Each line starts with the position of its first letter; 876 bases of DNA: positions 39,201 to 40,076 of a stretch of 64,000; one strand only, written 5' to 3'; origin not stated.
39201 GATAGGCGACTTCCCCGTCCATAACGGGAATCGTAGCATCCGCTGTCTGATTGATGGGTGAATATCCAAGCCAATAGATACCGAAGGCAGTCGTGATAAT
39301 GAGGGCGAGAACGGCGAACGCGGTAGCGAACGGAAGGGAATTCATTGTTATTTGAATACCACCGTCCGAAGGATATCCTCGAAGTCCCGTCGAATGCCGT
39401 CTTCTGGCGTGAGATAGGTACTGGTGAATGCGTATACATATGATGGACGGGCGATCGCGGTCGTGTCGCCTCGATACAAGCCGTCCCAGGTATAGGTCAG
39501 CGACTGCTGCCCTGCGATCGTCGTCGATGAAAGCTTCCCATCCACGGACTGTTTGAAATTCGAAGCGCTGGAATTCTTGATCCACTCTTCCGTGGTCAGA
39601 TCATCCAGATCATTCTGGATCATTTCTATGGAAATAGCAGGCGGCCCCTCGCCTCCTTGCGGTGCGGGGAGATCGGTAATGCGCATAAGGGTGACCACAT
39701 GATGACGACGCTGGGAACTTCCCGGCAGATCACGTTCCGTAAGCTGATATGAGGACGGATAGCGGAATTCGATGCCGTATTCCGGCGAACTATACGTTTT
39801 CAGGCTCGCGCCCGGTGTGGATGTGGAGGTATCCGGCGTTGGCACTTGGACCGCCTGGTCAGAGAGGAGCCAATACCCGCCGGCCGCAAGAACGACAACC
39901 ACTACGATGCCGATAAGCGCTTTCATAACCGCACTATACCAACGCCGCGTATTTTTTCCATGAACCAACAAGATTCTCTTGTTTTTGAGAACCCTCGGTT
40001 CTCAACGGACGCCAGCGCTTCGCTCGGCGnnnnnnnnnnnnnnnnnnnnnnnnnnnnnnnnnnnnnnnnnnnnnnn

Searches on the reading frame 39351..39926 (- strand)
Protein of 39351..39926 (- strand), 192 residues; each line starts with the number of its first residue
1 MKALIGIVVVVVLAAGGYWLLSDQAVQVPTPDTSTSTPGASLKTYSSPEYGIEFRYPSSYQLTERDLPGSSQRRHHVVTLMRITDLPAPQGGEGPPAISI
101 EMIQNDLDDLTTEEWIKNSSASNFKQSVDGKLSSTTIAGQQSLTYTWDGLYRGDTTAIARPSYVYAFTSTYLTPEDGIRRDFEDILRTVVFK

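Call 3: search_protein_families(library=pfam, proteins=[window:39351-39926:-], max_evalue=0.1)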
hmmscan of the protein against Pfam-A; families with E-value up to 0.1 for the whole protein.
seq(192 aa): 1 family
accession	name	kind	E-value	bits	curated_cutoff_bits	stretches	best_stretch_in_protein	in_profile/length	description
PF18933.6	PsbP_2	-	0.00096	19.6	27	1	6-183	3-176/184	PsbP-like protein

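Call 4: search_protein_families(library=ncbifam, proteins=[window:39351-39926:-], max_evalue=0.1)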
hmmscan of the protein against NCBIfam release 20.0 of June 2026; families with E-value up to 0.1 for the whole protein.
seq(192 aa): 1 family
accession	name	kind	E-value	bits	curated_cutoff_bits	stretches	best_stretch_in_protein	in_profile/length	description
TIGR03931.1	T7SS_Rv3446c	hypoth_equivalog_domain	0.055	13.8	47.6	0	4-66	3-81/194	type VII secretion-associated protein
